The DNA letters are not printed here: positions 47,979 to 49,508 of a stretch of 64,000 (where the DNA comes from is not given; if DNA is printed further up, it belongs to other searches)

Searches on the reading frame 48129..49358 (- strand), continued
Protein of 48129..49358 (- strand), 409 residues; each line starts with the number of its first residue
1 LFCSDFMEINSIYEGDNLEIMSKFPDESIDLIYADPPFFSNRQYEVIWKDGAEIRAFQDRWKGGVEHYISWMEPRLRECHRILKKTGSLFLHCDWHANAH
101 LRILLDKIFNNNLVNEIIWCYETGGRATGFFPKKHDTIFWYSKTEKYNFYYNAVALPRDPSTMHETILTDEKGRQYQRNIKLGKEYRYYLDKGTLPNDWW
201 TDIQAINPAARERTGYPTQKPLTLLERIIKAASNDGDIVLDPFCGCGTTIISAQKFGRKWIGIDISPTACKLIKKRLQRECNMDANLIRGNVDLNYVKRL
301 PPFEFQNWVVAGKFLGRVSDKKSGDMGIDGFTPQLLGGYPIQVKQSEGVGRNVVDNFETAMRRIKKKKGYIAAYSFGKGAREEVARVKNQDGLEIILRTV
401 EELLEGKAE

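Call 15: find_related_loci(query=A1, collection=genome_contigs, flank=8000)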
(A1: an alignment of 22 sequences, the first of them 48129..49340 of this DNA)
Query A1 (403 aa) in genome_contigs; peptide patterns used: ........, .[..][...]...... (x = any residue, [..] = any of these).
600 stretches matched a pattern (row limit reached: there are more); 585 encode a relative of the query (tblastn E <= 1e-3); the best 80 are kept; 80 distinct loci.
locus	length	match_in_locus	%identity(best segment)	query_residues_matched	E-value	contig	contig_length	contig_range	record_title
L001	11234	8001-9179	56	4-397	7e-147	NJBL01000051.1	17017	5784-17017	MAG: bacterium (candidate division B38) B3_B38 2636, whole genome shotgun sequence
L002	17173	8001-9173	52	4-401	2e-138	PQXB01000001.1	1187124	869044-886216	MAG: Candidatus Methanophagaceae archaeon isolate G37ANME1 NODE_1_length_1187124_cov_56.3543, whole genome shotgun seque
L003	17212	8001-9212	54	1-399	6e-134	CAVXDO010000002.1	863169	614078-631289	MAG: Candidatus Bathyarchaeota archaeon isolate MFD04408.bin.1.92 genome assembly, contig: contig_16716, whole genome sh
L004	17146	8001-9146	52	1-397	3e-130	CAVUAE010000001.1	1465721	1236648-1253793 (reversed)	MAG: uncultured Chloroflexia bacterium isolate MFD04408.bin.1.100 genome assembly, contig: contig_23294, whole genome sh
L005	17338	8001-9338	46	4-403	8e-124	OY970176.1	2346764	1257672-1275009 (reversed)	MAG: Candidatus Bathyarchaeota archaeon isolate MFD03726.bin.c.13 genome assembly, chromosome: 1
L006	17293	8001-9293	47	1-403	4e-123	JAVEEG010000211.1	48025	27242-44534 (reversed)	MAG: Frankiaceae bacterium isolate BP_195 scaffold_2047181, whole genome shotgun sequence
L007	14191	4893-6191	46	6-399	4e-121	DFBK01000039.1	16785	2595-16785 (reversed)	MAG TPA_asm: Anaerolineales bacterium UBA3082 UBA3082_contig_5656, whole genome shotgun sequence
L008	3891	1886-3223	45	4-403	1e-121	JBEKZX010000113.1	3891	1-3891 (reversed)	MAG: Conexivisphaerales archaeon isolate SPRUCE 7 SPRUCE_7_113, whole genome shotgun sequence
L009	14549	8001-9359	46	1-403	6e-119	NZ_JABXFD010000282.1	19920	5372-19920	Actinomadura sp. BRA 177 NODE_139_length_19920_cov_23.7058_ID_277, whole genome shotgun sequence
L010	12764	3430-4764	45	1-398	7e-116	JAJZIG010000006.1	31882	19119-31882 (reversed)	MAG: archaeon isolate LSA3.bin14 NODE_2009_length_31882_cov_1.656243, whole genome shotgun sequence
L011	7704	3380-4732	44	1-403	6e-109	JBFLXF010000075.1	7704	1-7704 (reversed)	MAG: Actinomycetota bacterium isolate MAG051 MAG051_75, whole genome shotgun sequence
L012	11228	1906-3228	45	2-398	6e-108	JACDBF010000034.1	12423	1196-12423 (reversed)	MAG: Actinomycetota bacterium isolate MGR_bin275 SD2897-2912_k127_8818553, whole genome shotgun sequence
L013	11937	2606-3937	41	1-399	1e-101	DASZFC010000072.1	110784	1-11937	MAG TPA_asm: Solirubrobacteraceae bacterium isolate SMAG_U6511 k141_2607081, whole genome shotgun sequence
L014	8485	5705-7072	39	3-399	4e-92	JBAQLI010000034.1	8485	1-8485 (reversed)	MAG: Candidatus Methanoperedens sp. isolate MFD12032_ilm_asm_bin13 k127_30451, whole genome shotgun sequence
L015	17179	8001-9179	50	1-399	4e-122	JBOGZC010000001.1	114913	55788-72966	MAG: Solirubrobacterales bacterium isolate SE1510_metabat2.bin.35 NODE_2_length_114913_cov_2.109029, whole genome shotgu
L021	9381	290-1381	39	1-324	1e-76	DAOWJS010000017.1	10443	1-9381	MAG TPA_asm: Dehalococcoidales bacterium isolate CSMAG_2075 CSMAG_2075_k141_462809_length_10443_cov_70.1150, whole genom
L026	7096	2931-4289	35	4-401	1e-71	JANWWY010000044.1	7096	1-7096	MAG: Aquificaceae bacterium isolate SKYG33 NODE_44_length_7096_cov_7.515885, whole genome shotgun sequence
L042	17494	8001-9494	35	4-401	5e-66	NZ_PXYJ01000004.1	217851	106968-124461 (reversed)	Allosphingosinicella vermicomposti strain KCTC 22446 ZB100003, whole genome shotgun sequence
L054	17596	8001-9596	32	1-402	3e-65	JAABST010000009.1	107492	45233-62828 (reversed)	MAG: Geitlerinema sp. S16 isolate S16.Bin025 Scaffold_8, whole genome shotgun sequence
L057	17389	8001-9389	35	5-401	3e-65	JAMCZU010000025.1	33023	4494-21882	MAG: Patescibacteria group bacterium isolate FK_Sedi_B_Bin.291 NODE_3940_length_33023_cov_19.82, whole genome shotgun se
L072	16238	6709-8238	33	4-401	5e-67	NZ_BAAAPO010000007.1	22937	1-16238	Nostocoides veronense strain JCM 15592 sequence07, whole genome shotgun sequence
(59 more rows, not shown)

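Call 20: predict_structure(alignment_id=A1)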
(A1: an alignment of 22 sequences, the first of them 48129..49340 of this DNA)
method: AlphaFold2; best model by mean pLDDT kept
length: 403 residues; sequences in the alignment: 22
mean_pLDDT: 75.4   pTM: 0.68
mean pLDDT of the five models: 75.4, 72.9, 72.2, 68.6, 63.1
residues with pLDDT >= 90: 109; 70-90: 168; 50-70: 62; < 50: 64
segments of 3 or more residues with pLDDT < 50: 33-54, 118-121, 123-126, 294-298, 309-331
pLDDT, mean of each block of 10 residues (from residue 1): 87 91 95 38 37 56 87 97 87 90 95 68 56 94 89 75 88 84 82 84 73 85 94 90 94 89 78 90 63 50 49 33 37 61 75 77 76 83 79 68 47
secondary structure, 60 per line:
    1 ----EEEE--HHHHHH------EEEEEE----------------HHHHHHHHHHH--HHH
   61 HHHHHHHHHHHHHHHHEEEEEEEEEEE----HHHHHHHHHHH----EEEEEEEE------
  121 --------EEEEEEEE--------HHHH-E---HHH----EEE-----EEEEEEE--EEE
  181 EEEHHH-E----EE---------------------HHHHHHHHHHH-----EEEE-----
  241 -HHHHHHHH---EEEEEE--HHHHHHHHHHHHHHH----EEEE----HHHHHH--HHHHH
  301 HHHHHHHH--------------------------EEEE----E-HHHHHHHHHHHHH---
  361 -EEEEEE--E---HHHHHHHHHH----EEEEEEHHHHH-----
elements in order: E5-8 H11-16 E23-28 H45-55 H58-76 E77-87 H92-102 E107-114 E129-136 H145-148 E161-163 E169-175 E178-183 H216-226 E232-235 H242-249 E253-258 H261-275 E280-283 H288-293 H296-308 E335-338 H345-357 E362-367 H374-383 E388-393 H394-398

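Call 30: search_dna_similar(query=window:48132-49340:-, collection=plasmids, mode=protein, max_rows=15)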
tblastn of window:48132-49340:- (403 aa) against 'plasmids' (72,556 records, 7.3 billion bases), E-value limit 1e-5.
The search stops at 5000 records and this limit was reached: more records match than are counted here, and every count below describes the 5000 best-scoring records only.
Records with a match: at least 5000; places in all: 5695; records where one place covers at least 80% of the query: 9.
Best place of each record, by identity: <60% 5000.
By first word of the organism name: Escherichia 2026; Klebsiella 1285; Salmonella 395; Shigella 208; Enterobacter 135; Citrobacter 132; Burkholderia 128; Yersinia 65; Serratia 55; Aeromonas 41; and 156 more.
By predicted mobility (MOB-suite, as given by PLSDB): conjugative 3284; non-mobilizable 995; mobilizable 721.
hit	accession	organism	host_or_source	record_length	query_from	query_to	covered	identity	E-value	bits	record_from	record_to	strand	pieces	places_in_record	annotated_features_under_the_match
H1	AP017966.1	Candidatus Megaera polyxenophila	-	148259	3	401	99%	40.2%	9e-93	312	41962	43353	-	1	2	adenine specific DNA methylase Mod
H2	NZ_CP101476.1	Cellulosimicrobium cellulans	water,poultry farm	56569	4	348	82%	38.4%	6e-29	233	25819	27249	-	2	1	DNA methyltransferase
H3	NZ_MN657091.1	Psychrobacter sp.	-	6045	3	390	96%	32.8%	5e-50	188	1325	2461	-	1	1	DNA methyltransferase | ApaLI family restriction endonuclease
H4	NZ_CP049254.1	Microbacterium amylolyticum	cell culture,soil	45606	1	365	91%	32.8%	7e-61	219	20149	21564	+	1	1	DNA methyltransferase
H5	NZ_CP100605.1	Bradyrhizobium sp. Ash2021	-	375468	4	373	92%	31.8%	1e-53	199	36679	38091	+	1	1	DNA methyltransferase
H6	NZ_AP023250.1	Mesorhizobium sp. 131-2-5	Lotus japonicus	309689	4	379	93%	30.5%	5e-49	185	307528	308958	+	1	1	site-specific DNA-methyltransferase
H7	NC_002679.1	Mesorhizobium japonicum MAFF 303099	-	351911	4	379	93%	30.5%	5e-49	185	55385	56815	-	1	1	site-specific DNA-methyltransferase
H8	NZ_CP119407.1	Limosilactobacillus fermentum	-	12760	3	347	86%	33.1%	5e-47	179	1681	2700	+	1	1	site-specific DNA-methyltransferase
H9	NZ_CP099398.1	Rhizobium sp. Pop5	Phaseolus vulgaris,Cell culture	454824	3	365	90%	30.3%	2e-52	195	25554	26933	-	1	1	DNA methyltransferase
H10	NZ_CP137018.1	Sinorhizobium fredii GR64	Phaseolus vulgaris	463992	21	363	74%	36.8%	4e-22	182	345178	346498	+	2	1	site-specific DNA-methyltransferase | DNA methyltransferase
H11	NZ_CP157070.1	Nitrosomonas europaea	cell culture,river sludge effuent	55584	4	271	67%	38.8%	1e-47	181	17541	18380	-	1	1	site-specific DNA-methyltransferase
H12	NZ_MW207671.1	Enterococcus faecium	-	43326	3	271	67%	38.2%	7e-49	185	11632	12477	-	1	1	site-specific DNA-methyltransferase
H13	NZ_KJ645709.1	Enterococcus faecium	Sus scrofa,feces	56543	3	271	67%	38.2%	7e-49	185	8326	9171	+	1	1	site-specific DNA-methyltransferase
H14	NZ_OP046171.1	Enterococcus hirae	-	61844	3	271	67%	38.2%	7e-49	185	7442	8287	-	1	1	site-specific DNA-methyltransferase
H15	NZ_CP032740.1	Enterococcus casseliflavus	Homo sapiens,bile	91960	3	271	67%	37.8%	9e-44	170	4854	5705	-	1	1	site-specific DNA-methyltransferase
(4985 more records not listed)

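Call 31: search_dna_similar(query=window:48132-49340:-, collection=phages, mode=protein, max_rows=15)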
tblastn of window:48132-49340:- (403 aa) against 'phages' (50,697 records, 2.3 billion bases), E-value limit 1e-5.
Records with a match: 1203; places in all: 1295; records where one place covers at least 80% of the query: 30.
Best place of each record, by identity: <60% 1203.
By first word of the organism name: Mycobacterium 165; Gordonia 94; Escherichia 93; Staphylococcus 69; Synechococcus 65; Campylobacter 62; Streptococcus 60; Vibrio 53; Brucella 41; Klebsiella 29; and 103 more.
By host as written in the record: - 158; Mycobacterium smegmatis mc2 155 91; Gordonia terrae 3612 73; Escherichia coli 38; Mycobacterium smegmatis mc#155 27; Campylobacter jejuni 26; Staphylococcus aureus 23; Synechococcus sp. 18; and 367 more.
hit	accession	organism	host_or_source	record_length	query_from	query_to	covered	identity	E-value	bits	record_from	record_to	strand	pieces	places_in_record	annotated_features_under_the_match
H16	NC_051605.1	Mycobacterium phage Amgine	Mycobacterium smegmatis mc2 155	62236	1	401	100%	33.2%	1e-61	221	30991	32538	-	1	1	37: methyltransferase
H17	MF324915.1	Mycobacterium phage Amgine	Mycobacterium smegmatis mc2 155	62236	1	401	100%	33.2%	1e-61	221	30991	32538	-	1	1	37: DNA methylase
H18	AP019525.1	Tenacibaculum phage PTm5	Tenacibaculum maritimum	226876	1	360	89%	36.0%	5e-46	230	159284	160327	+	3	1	DNA methyltransferase (x2) | hypothetical protein | type II restriction endonuclease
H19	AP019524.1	Tenacibaculum phage PTm1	Tenacibaculum maritimum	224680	1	360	89%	36.0%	5e-46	230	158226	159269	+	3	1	DNA methyltransferase (x2) | hypothetical protein | type II restriction endonuclease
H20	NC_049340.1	Tenacibaculum phage PTm1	Tenacibaculum maritimum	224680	1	360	89%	36.0%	5e-46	230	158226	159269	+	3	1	DNA methyltransferase (x2) | hypothetical protein | type II restriction endonuclease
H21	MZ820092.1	Streptomyces phage SarahRose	Streptomyces lividans JI 1326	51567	2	401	99%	31.5%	5e-56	204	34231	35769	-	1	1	48: DNA methylase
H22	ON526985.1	Streptomyces phage Ejemplo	Streptomyces griseus ATCC 10137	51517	2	401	99%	30.7%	1e-54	200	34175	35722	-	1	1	47: DNA methyltransferase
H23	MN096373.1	Streptomyces phage TuanPN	Streptomyces griseus ATCC 10137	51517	2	401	99%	30.7%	1e-54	200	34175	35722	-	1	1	47: DNA methylase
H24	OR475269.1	Streptomyces phage BarryBee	Streptomyces lividans JI 1326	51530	2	401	99%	30.7%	2e-54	199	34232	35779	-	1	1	51: DNA methyltransferase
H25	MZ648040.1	Streptomyces phage Triste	Streptomyces lividans JI 1326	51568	2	401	99%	30.7%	2e-54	199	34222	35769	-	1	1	49: DNA methylase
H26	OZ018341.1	Marinitoga phage MPV1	-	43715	4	325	80%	37.4%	7e-66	233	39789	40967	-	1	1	DNA methyltransferase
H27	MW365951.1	Streptomyces phage Hippo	Streptomyces lividans JI 1326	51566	2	325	80%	35.6%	7e-64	227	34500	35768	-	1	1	48: methyltransferase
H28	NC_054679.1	Streptomyces phage Werner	Streptomyces lividans JI 1326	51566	2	325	80%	35.6%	7e-64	227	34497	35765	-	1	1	48: DNA methyltransferase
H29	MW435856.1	Streptomyces phage Werner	Streptomyces lividans JI 1326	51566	2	325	80%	35.6%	7e-64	227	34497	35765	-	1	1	48: methyltransferase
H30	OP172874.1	Mycobacterium phage Mask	Mycobacterium smegmatis mc#155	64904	4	332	82%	34.7%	2e-60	217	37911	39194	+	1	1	42: DNA methyltransferase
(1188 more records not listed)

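Call 32: get_annotated_region(hit=H16, flank=3000)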
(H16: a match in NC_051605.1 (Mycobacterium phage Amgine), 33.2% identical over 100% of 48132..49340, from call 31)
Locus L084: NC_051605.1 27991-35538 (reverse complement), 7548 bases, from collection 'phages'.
description: Mycobacterium phage Amgine, complete genome.
organism: Mycobacterium phage Amgine (NCBI taxid 2015817)
taxonomy: Viruses; Duplodnaviria; Heunggongvirae; Uroviricota; Caudoviricetes; Weiservirinae; Amginevirus; Amginevirus amgine
host: Mycobacterium smegmatis mc2 155; source: soil; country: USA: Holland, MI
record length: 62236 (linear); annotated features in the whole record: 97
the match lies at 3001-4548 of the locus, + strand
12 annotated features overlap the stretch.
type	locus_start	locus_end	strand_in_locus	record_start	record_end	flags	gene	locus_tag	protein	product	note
CDS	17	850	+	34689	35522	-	42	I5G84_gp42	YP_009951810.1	membrane protein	-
CDS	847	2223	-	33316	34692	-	41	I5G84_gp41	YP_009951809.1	DNA binding protein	integrase, (Y-int)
CDS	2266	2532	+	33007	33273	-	40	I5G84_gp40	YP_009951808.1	hypothetical protein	-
CDS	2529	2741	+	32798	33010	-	39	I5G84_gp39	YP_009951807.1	hypothetical protein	-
CDS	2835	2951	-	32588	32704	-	38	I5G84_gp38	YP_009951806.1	hypothetical protein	-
CDS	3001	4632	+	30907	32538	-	37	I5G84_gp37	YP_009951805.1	methyltransferase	DNA methylase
CDS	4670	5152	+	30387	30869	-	36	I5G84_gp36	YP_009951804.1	hypothetical protein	-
CDS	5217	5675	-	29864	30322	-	35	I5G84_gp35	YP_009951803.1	HTH DNA binding protein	helix-turn-helix DNA binding protein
CDS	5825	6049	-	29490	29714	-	34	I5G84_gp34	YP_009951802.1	hypothetical protein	-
CDS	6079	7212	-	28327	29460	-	33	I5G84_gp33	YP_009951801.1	MRE11 double-strand break endo/exonuclease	nuclease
CDS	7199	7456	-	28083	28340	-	32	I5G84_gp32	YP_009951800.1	hypothetical protein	-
CDS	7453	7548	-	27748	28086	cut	31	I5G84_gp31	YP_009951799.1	hypothetical protein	-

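Call 33: get_annotated_region(hit=H21, flank=3000)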
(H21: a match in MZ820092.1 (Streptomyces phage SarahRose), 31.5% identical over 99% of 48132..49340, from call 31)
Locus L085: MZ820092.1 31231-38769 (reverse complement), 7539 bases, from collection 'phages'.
description: Streptomyces phage SarahRose, complete genome.
organism: Streptomyces phage SarahRose (NCBI taxid 2871548)
taxonomy: Viruses; Duplodnaviria; Heunggongvirae; Uroviricota; Caudoviricetes; Arquatrovirinae; Likavirus
host: Streptomyces lividans JI 1326; source: soil; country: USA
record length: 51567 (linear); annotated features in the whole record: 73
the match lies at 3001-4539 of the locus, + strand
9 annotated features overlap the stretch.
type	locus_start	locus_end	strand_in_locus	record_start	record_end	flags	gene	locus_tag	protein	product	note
CDS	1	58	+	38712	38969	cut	53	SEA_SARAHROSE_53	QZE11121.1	hypothetical protein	-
CDS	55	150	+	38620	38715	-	52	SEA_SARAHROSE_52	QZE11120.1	hypothetical protein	-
CDS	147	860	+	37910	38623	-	51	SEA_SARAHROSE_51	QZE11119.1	ThyX-like thymidylate synthase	-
CDS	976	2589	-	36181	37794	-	50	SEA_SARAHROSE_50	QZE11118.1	serine integrase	-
CDS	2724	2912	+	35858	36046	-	49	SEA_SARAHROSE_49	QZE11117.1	hypothetical protein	-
CDS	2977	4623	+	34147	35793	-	48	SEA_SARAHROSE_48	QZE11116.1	DNA methylase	-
CDS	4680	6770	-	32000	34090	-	47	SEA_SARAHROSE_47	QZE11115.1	ribonucleotide reductase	-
CDS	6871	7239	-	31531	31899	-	46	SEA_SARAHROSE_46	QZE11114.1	hypothetical protein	-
CDS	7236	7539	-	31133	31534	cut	45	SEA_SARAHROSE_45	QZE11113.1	helix-turn-helix DNA binding domain protein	helix-turn-helix DNA binding domain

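Call 34: get_annotated_region(hit=H1, flank=4000)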
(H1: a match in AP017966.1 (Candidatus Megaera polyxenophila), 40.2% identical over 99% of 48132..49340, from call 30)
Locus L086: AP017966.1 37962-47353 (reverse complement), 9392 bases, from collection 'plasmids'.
description: Candidatus Megaera polyxenophila plasmid pPCS148 DNA, complete sequence, strain: PCS
organism: Candidatus Megaera polyxenophila (NCBI taxid 988779)
taxonomy: Bacteria; Pseudomonadota; Alphaproteobacteria; Rickettsiales; Rickettsiaceae; Candidatus Megaera; Candidatus Megaera polyxenophila
host: -; source: -; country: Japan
typing (MOB-suite, as given by PLSDB): non-mobilizable
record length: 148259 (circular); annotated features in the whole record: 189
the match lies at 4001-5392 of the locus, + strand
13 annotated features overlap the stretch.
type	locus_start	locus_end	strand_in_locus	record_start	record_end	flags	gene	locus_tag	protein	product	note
CDS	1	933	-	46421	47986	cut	-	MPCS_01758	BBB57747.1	hypothetical protein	-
CDS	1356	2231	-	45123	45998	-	-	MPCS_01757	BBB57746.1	nucleotidyltransferase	-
CDS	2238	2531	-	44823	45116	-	yafQ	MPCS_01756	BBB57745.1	mRNA interferase toxin of toxin-antitoxin pair YafQ/DinJ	-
CDS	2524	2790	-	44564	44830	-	-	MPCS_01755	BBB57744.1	hypothetical protein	-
CDS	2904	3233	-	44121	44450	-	-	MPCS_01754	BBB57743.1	hypothetical protein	-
CDS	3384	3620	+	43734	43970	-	-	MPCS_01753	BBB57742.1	hypothetical protein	-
CDS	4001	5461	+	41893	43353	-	-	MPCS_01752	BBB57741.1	adenine specific DNA methylase Mod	-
CDS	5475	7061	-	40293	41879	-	-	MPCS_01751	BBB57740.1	chromosome replication initiator DnaA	-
CDS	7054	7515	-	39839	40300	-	-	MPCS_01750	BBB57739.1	hypothetical protein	-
CDS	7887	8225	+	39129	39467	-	-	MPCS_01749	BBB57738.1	hypothetical protein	-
CDS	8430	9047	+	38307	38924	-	-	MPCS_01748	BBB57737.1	hypothetical protein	-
CDS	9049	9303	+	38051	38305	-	-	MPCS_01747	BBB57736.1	hypothetical protein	-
CDS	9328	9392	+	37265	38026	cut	-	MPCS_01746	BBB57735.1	phage-type endonuclease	-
